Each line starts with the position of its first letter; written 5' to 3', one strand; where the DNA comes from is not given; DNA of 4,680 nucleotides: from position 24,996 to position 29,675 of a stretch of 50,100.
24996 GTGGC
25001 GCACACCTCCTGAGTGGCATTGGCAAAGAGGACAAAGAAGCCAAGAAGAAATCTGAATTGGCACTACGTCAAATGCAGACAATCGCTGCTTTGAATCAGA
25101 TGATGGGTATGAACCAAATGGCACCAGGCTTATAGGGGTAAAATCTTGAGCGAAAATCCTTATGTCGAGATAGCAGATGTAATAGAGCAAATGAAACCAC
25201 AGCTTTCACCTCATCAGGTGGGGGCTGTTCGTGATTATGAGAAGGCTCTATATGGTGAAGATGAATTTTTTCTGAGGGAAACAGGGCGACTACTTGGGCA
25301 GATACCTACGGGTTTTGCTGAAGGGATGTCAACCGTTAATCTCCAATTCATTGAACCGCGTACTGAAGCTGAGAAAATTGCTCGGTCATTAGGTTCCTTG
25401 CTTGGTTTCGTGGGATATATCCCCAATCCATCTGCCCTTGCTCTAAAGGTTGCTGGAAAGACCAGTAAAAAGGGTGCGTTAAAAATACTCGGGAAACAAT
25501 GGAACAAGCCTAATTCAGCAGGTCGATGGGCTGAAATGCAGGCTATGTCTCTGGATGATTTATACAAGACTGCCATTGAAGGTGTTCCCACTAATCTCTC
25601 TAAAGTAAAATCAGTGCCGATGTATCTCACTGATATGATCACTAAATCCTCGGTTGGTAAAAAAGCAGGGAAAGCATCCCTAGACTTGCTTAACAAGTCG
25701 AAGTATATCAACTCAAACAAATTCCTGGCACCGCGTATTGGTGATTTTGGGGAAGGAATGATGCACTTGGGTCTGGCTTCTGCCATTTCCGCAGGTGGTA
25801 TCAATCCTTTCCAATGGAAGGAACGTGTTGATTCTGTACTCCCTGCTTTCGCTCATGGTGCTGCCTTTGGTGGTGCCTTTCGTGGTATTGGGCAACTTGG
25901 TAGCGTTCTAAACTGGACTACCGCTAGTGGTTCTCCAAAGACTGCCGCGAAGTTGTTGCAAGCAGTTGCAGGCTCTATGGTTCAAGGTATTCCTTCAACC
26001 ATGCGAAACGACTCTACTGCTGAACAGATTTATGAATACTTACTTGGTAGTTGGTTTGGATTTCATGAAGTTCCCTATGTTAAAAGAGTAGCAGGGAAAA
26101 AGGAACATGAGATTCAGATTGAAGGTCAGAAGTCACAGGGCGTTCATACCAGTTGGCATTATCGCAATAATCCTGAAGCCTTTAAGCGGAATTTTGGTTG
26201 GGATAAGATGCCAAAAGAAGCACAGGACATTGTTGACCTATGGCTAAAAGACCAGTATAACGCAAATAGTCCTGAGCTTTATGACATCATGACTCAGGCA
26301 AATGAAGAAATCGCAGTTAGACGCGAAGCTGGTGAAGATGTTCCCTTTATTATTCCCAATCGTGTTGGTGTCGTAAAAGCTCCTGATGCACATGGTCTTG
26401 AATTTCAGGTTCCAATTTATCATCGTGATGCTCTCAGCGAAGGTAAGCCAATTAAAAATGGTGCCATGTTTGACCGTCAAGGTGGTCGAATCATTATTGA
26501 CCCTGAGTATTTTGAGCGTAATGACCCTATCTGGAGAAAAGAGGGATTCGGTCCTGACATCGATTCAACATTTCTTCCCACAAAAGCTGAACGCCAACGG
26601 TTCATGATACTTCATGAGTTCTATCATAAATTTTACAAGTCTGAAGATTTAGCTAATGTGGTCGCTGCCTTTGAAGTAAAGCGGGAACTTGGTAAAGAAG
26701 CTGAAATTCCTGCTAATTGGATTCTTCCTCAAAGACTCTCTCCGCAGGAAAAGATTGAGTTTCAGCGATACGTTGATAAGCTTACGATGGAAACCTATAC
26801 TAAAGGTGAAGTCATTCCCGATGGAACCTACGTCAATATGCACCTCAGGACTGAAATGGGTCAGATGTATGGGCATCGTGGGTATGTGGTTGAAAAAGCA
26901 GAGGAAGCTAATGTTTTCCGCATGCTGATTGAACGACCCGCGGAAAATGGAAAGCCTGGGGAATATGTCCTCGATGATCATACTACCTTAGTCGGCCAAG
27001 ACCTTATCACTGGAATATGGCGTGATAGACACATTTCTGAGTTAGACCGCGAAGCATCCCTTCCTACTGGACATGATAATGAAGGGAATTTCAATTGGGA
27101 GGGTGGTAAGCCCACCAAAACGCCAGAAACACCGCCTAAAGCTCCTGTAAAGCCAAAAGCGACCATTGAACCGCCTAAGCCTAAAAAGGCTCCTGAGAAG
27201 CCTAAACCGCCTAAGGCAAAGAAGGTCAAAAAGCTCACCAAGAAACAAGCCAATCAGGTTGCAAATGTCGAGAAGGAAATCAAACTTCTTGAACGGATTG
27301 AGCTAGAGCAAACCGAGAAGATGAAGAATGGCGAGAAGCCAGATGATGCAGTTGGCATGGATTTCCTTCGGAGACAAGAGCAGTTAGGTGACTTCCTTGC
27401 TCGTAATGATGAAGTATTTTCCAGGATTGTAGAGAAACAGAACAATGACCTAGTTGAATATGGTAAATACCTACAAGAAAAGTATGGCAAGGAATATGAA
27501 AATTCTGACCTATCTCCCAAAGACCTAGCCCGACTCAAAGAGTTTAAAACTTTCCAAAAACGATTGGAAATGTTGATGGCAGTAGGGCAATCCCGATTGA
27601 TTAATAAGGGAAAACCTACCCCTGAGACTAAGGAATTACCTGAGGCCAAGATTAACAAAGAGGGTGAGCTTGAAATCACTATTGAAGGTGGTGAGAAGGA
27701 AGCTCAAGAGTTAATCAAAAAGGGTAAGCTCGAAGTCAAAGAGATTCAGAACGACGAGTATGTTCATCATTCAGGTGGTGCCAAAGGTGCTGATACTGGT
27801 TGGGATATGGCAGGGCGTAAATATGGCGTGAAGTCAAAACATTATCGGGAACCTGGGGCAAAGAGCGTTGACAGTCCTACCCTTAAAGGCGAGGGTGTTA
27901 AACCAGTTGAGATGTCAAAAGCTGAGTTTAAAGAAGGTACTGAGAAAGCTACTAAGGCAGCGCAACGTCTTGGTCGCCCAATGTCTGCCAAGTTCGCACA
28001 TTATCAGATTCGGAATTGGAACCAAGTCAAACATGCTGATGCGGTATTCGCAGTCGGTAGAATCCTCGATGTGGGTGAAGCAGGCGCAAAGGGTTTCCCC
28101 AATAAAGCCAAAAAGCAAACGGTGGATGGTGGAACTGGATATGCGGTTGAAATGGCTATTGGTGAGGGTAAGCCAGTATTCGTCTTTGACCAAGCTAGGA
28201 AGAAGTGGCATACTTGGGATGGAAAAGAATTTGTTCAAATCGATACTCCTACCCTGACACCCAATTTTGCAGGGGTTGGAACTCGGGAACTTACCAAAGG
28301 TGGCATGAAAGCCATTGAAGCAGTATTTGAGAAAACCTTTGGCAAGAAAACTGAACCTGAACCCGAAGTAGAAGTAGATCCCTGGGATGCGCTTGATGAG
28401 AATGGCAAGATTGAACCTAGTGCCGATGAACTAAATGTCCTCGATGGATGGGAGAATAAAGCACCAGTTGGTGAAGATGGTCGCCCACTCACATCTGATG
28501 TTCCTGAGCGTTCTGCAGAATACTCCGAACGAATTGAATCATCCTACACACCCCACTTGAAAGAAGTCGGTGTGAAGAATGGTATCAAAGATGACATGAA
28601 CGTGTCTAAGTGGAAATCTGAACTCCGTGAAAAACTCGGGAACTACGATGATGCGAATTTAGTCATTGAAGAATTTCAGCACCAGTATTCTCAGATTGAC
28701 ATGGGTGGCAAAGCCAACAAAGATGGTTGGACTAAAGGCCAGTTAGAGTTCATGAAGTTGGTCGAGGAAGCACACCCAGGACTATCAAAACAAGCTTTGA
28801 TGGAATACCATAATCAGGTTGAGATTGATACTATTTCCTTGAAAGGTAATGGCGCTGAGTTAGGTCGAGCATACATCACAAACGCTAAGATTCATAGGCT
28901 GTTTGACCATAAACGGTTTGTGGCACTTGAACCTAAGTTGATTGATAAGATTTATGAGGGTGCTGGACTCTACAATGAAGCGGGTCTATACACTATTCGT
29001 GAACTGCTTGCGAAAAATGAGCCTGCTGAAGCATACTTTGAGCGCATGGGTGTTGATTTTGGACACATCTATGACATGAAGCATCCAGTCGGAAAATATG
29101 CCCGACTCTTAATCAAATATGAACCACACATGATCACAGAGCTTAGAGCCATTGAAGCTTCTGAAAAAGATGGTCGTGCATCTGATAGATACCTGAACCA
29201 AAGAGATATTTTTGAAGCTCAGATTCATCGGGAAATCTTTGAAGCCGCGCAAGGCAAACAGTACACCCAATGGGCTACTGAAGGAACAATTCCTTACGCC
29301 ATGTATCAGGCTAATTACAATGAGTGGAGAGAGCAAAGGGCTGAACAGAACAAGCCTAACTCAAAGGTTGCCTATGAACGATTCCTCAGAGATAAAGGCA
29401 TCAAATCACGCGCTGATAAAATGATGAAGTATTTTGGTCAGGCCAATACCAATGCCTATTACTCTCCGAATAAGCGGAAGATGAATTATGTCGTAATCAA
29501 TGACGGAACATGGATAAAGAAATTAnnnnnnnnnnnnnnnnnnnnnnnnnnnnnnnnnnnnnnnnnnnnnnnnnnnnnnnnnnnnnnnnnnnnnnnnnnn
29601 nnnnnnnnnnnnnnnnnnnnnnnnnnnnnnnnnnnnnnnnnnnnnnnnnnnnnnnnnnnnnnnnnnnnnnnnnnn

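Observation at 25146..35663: A 10.5-kb single ORF (21% of the genome) with a mosaic ejection-protein architecture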

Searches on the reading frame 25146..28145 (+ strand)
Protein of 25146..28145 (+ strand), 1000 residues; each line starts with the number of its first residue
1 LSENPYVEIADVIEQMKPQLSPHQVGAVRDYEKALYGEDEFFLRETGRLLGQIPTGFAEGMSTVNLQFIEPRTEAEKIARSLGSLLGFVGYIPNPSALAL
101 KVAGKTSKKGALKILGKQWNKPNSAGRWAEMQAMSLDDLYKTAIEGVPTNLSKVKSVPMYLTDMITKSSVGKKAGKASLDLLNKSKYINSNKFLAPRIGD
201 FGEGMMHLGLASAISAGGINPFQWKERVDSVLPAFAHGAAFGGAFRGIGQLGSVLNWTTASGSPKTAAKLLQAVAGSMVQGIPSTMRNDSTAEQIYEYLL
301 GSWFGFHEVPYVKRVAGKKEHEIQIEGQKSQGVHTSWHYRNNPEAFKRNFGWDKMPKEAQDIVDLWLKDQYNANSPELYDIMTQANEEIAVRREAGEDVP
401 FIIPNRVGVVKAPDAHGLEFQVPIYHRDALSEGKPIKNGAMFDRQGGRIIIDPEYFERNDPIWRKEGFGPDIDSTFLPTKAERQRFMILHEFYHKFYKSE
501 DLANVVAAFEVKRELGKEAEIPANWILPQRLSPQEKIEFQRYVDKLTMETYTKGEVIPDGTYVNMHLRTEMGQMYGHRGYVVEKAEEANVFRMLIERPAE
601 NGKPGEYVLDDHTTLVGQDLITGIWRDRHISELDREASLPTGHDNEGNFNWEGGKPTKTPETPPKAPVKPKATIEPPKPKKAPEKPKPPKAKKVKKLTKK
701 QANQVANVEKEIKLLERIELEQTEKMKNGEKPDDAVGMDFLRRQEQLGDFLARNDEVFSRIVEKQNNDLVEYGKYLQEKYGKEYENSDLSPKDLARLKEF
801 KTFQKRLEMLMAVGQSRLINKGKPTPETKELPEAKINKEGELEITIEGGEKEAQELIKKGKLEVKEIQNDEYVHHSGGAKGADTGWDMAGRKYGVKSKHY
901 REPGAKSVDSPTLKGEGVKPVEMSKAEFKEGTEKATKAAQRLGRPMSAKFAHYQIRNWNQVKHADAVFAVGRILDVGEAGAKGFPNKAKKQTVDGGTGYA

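Call 23: search_dna_similar(query=window:25146-28145:+, collection=phages, mode=protein, max_rows=30, max_evalue=0.001)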
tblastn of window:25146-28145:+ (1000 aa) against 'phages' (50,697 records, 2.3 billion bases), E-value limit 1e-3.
Records with a match: 11; places in all: 11; records where one place covers at least 80% of the query: 0.
Best place of each record, by identity: <60% 11.
By first word of the organism name: uncultured 8; Klebsiella 2; Vibrio 1.
By host as written in the record: - 8; Klebsiella pneumoniae 2; Vibrio harveyi 1.
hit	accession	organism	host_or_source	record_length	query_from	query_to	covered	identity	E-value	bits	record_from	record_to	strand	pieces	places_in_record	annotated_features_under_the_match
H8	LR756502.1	uncultured phage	metagenomic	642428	855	1000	15%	37.7%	4e-18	97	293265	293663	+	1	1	record has no annotation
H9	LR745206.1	uncultured phage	metagenomic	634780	864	1000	14%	38.7%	2e-18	97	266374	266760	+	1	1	record has no annotation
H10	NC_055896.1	uncultured phage cr113_1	human feces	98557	872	1000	13%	35.6%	9e-9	66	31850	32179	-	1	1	DprA-like DNA recombination-mediator protein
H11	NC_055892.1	uncultured phage cr109_1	human feces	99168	872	1000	13%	35.6%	9e-9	66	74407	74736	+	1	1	DprA-like DNA recombination-mediator protein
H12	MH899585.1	Klebsiella phage Pylas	Klebsiella pneumoniae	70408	871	1000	13%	35.1%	1e-6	59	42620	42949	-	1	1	RNA polymerase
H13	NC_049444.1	Klebsiella phage Pylas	Klebsiella pneumoniae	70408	871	1000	13%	35.1%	1e-6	59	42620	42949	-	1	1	virion RNA polymerase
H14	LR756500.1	uncultured phage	metagenomic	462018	867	1000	13%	33.6%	3e-9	67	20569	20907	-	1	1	record has no annotation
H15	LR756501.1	uncultured phage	metagenomic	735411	864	1000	14%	31.7%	3e-4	51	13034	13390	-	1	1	record has no annotation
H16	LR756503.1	uncultured phage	metagenomic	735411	864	1000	14%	31.7%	3e-4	51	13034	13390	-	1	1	record has no annotation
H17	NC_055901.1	uncultured phage cr130_1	Rhesus macaque feces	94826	871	988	12%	36.0%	9e-7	59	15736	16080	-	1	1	DprA-like DNA recombination-mediator protein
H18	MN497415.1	Vibrio phage vB_VhaM_VH-8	Vibrio harveyi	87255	867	996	13%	26.0%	3e-4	51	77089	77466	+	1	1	hypothetical protein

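Call 37: get_annotated_region(hit=H13, flank=9000)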
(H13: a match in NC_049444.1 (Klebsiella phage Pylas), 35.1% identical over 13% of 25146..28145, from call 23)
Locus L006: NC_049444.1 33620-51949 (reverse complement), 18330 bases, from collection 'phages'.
description: Klebsiella phage Pylas, complete genome.
organism: Klebsiella phage Pylas (NCBI taxid 2419682)
taxonomy: Viruses; Duplodnaviria; Heunggongvirae; Uroviricota; Caudoviricetes; Schitoviridae; Humphriesvirinae; Pylasvirus; Pylasvirus pylas
host: Klebsiella pneumoniae; source: wastewater treatment plant; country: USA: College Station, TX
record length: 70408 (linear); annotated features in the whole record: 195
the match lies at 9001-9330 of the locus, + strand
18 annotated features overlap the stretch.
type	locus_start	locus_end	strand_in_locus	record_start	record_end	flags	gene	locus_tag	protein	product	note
CDS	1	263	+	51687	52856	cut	-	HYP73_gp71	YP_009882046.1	major head protein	Major N4 Capsid Protein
regulatory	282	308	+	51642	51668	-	-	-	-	terminator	-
regulatory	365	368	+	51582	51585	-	-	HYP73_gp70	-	ribosome_binding_site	Pylas_070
CDS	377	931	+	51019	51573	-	-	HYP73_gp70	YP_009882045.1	hypothetical protein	Conserved Uncharacterized Protein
regulatory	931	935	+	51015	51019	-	-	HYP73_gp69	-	ribosome_binding_site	Pylas_069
CDS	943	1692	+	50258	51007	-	-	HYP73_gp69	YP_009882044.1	virion structural protein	closely related to phage N4 gp54; Domain for chromosome segregation protein SMC (Structural Maintenance); SMC N domain; ...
CDS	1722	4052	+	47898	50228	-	-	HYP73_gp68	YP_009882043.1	hypothetical protein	2 TMDs N out C out; Conserved Uncharacterized Protein with SseC and TMD domains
regulatory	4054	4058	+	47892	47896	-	-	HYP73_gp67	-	ribosome_binding_site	Pylas_067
CDS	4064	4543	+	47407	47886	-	-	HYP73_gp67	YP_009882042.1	hypothetical protein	helix-rich mycoplasma protein family; Partially Conserved Uncharacterized Protein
regulatory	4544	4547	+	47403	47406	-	-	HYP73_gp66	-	ribosome_binding_site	Pylas_066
CDS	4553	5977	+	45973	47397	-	-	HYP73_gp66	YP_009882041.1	acyl-CoA reductase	ALDH-SF - Acyl-CoA reductase LuxC Domain; Unchacterized Acyl-CoA reductase family supergroup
regulatory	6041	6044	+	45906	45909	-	-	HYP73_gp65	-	ribosome_binding_site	Pylas_065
CDS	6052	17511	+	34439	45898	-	-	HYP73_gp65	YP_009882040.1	virion RNA polymerase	Virion RNA Poly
CDS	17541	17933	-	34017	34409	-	-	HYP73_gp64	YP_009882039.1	hypothetical protein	conserved NGF sequence motif; InterPro:IPR025915; Conserved Uncharacterized Protein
CDS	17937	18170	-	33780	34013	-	-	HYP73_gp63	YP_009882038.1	hypothetical protein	2 TMDs N in C in; Partially Conserved Uncharacterized Protein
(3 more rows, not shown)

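Call 38: get_annotated_region(hit=H10, flank=9000)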
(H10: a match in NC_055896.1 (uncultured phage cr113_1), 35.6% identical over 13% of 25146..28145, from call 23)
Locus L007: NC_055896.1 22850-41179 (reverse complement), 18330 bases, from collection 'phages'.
description: CrAssphage cr113_1, complete genome.
organism: uncultured phage cr113_1 (NCBI taxid 2772087)
taxonomy: Viruses; Duplodnaviria; Heunggongvirae; Uroviricota; Caudoviricetes; Crassvirales; Suoliviridae; Loutivirinae; Buchavirus; Buchavirus coli
host: -; source: human feces; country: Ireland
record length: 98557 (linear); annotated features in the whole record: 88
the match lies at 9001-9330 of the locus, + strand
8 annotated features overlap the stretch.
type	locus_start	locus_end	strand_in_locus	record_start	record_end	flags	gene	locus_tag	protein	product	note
CDS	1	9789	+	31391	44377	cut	-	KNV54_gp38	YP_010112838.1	DprA-like DNA recombination-mediator protein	gp_76670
CDS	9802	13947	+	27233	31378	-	-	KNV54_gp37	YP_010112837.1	hypothetical protein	gp_76669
CDS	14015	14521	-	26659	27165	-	-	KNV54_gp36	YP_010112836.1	hypothetical protein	gp_76668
CDS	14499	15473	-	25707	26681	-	-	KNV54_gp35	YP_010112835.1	exonuclease VIII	gp_76667; exonuclease, CRISPR-associated protein Cas4Csa1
CDS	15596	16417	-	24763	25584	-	-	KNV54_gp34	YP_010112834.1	ATPase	gp_76666; proteasome (non-ATPase regulatory subunit)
CDS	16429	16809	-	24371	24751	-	-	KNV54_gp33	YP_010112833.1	Holliday junction resolvase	gp_76665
CDS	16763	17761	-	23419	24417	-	-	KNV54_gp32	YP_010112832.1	DNA primase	gp_76664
CDS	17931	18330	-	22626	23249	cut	-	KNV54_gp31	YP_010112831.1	hypothetical protein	gp_76663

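Call 102: find_related_loci(query=L006:6352-7551:+, collection=viral_contigs, flank=300)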
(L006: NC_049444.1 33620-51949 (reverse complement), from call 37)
Query L006:6352-7551:+ (400 aa) in viral_contigs; peptide patterns used: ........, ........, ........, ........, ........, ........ (x = any residue, [..] = any of these).
5 stretches matched a pattern; 5 encode a relative of the query (tblastn E <= 1e-3); 5 distinct loci.
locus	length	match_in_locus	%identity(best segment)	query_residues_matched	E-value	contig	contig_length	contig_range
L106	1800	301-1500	100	1-400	0e+0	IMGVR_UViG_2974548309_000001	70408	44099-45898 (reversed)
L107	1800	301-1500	95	1-400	0e+0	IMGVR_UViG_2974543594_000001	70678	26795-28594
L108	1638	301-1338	77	55-400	0e+0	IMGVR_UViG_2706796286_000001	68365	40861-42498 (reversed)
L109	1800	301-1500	75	1-400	0e+0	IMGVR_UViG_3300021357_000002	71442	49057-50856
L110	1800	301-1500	77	1-400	0e+0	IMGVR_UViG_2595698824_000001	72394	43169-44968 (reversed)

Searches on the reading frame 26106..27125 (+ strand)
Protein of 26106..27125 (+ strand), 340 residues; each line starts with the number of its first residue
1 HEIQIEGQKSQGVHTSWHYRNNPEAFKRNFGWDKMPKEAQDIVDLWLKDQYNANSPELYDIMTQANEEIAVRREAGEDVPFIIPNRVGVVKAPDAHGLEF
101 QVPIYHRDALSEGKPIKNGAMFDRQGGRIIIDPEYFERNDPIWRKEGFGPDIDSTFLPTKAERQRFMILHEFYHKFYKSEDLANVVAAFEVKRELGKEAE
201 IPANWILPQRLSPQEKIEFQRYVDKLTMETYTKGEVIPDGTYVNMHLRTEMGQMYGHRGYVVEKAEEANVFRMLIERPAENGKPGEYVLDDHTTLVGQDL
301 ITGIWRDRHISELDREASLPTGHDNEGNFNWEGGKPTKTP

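Call 67: search_protein_families(library=pfam, proteins=[window:26106-27125:+], max_evalue=5)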
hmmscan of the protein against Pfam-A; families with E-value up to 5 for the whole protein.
window:26106-27125:+ (340 aa): 1 family
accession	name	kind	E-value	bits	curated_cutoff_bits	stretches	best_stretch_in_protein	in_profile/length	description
PF06114.19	Peptidase_M78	-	0.13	12.5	22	1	161-201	39-76/123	IrrE N-terminal-like domain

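Call 68: search_protein_families(library=ncbifam, proteins=[window:26106-27125:+], max_evalue=5)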
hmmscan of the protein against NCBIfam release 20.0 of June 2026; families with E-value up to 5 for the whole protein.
window:26106-27125:+ (340 aa): 0 families

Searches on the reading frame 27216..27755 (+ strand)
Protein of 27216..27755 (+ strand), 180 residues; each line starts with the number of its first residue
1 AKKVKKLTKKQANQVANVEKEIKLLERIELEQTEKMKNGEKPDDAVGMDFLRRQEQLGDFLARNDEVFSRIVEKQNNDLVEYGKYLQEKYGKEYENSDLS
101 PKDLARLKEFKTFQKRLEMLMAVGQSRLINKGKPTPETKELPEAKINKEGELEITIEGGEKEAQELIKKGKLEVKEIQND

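Call 67: search_protein_families(library=pfam, proteins=[window:27216-27755:+], max_evalue=5)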
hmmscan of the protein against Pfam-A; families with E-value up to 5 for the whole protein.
window:27216-27755:+ (180 aa): 0 families

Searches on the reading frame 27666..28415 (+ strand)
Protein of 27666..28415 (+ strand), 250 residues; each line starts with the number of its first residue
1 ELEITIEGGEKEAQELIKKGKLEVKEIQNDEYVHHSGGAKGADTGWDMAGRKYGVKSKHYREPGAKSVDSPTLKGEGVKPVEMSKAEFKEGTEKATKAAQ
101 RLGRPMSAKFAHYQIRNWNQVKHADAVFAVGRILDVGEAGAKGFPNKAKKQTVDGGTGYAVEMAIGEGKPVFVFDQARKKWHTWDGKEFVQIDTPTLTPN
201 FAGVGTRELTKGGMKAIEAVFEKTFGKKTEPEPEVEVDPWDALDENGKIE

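Call 67: search_protein_families(library=pfam, proteins=[window:27666-28415:+], max_evalue=5)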
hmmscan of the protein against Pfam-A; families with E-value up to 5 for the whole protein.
window:27666-28415:+ (250 aa): 0 families

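Call 68: search_protein_families(library=ncbifam, proteins=[window:27666-28415:+], max_evalue=5)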
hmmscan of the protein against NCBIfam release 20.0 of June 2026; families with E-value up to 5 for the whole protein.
window:27666-28415:+ (250 aa): 0 families

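Call 99: search_solved_structures(query=A4, max_evalue=1, show_alignments=1)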
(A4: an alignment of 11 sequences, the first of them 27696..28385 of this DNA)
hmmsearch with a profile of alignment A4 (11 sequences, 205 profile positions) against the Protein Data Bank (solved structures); distinct sequences matched with E-value up to 1: 3.
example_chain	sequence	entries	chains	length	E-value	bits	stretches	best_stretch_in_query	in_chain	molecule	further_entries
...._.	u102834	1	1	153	0.12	15.3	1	12-86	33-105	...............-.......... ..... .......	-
8ub3_A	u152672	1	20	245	0.24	14.3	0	53-122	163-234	DpHF7 filament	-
2pcs_A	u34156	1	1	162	0.63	12.9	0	164-201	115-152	Conserved protein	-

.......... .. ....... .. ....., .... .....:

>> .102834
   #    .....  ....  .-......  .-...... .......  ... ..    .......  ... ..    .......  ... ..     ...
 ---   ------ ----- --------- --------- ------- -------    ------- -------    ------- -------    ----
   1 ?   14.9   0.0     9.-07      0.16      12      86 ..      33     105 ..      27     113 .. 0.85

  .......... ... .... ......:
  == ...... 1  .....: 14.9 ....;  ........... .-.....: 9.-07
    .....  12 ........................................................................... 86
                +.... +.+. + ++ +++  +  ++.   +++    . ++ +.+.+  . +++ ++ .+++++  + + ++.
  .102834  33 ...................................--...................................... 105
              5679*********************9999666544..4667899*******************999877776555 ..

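Call 100: search_protein_families(library=pfam, alignment_id=A4, max_evalue=0.1)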
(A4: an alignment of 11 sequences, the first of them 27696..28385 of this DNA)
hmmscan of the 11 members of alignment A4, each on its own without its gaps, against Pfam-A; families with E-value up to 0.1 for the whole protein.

A. member 1, window:27696-28385:+ (230 aa): 0 families

B. families by the number of members that match (of 11 scanned): 6 families
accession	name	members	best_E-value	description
PF02481.21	DNA_processg_A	4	0.0059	DNA recombination-mediator protein A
PF12694.12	cpYpsA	2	0.01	Circularly permutated YpsA SLOG family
PF10686.14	YAcAr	2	0.047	YspA, cpYpsA-related SLOG family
PF18306.6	LDcluster4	1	0.006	SLOG cluster4 family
PF05014.21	Nuc_deoxyrib_tr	1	0.0075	Nucleoside 2-deoxyribosyltransferase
PF12585.13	DUF3759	1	0.038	Protein of unknown function (DUF3759)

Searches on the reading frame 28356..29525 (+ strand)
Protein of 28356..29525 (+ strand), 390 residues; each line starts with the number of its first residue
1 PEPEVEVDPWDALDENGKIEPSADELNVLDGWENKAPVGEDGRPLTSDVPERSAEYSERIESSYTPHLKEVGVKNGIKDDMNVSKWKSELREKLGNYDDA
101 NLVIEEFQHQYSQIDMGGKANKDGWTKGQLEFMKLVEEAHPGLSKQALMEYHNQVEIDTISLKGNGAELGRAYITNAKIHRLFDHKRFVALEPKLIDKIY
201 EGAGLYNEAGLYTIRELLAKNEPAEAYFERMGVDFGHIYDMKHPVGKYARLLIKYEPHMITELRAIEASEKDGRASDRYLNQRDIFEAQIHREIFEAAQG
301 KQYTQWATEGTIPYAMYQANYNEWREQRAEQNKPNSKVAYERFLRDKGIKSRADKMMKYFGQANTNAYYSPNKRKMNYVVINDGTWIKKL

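Call 67: search_protein_families(library=pfam, proteins=[window:28356-29525:+], max_evalue=5)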
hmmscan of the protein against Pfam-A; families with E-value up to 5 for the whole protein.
window:28356-29525:+ (390 aa): 0 families

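Call 68: search_protein_families(library=ncbifam, proteins=[window:28356-29525:+], max_evalue=5)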
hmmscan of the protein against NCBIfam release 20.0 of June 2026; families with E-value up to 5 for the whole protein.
window:28356-29525:+ (390 aa): 1 family
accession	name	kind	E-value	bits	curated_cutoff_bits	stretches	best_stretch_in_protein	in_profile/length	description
NF001059.0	PRK00117.4-3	equivalog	0.057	13.1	253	1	322-353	100-130/206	recombination regulator RecX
